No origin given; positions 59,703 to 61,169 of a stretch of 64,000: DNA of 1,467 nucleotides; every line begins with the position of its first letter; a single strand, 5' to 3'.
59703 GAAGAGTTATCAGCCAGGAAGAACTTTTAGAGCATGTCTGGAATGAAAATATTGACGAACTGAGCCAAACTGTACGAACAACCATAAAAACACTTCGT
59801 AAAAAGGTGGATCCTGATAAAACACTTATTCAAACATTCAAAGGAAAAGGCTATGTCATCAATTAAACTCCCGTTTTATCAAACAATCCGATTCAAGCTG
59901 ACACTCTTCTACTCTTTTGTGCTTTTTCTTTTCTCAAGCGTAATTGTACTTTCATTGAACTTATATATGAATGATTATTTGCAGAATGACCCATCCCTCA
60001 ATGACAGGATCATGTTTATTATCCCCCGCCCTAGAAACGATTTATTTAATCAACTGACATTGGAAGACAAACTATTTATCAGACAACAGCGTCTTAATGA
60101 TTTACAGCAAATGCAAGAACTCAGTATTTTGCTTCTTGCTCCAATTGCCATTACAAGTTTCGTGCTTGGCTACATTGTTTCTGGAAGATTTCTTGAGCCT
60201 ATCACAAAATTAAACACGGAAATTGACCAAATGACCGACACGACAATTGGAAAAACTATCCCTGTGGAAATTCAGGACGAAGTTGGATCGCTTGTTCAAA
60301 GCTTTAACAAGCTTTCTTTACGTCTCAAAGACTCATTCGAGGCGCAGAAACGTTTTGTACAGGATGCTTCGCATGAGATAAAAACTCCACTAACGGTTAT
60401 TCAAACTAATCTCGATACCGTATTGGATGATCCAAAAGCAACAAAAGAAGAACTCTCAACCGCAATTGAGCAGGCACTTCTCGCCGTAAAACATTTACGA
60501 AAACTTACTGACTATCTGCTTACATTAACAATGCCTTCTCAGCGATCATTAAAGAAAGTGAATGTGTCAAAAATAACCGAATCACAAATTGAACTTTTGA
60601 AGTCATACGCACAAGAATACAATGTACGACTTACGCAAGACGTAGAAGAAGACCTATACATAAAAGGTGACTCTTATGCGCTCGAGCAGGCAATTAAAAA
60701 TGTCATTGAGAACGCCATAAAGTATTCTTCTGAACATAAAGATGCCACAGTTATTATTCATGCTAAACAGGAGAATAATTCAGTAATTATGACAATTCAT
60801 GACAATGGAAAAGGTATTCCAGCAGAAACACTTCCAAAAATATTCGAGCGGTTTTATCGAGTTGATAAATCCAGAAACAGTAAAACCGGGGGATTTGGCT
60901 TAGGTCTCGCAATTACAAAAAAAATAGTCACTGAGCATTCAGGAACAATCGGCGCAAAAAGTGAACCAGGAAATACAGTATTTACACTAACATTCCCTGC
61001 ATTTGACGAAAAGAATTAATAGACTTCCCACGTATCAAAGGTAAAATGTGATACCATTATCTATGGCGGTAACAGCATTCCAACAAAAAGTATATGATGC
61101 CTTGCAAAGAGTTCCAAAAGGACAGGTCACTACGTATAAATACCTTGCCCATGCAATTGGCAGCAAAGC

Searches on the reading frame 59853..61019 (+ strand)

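Call 66: search_protein_families(library=pfam, proteins=[window:59853-61019:+], max_evalue=0.001)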
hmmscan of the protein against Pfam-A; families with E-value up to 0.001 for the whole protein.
window:59853-61019:+ (388 aa): 6 families
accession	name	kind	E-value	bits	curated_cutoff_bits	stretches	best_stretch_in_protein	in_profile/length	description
PF02518.31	HATPase_c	-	1.9e-29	102.8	26.4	1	272-383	1-109/111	Histidine kinase-, DNA gyrase B-, and HSP90-like ATPase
PF00512.31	HisKA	-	4.7e-12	46.2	26.9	1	165-227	2-62/66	His Kinase A (phospho-acceptor) domain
PF14501.12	HATPase_c_5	-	5.9e-07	29.8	22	1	276-380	5-100/102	GHKL domain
PF13581.12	HATPase_c_2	-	4.3e-06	27.2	27.4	1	275-375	30-122/127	Histidine kinase-like ATPase domain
PF13589.12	HATPase_c_3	-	5.6e-06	26.9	25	1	275-353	1-78/137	Histidine kinase-, DNA gyrase B-, and HSP90-like ATPase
PF00672.30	HAMP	-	9.7e-06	26.3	25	1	109-159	2-52/53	HAMP domain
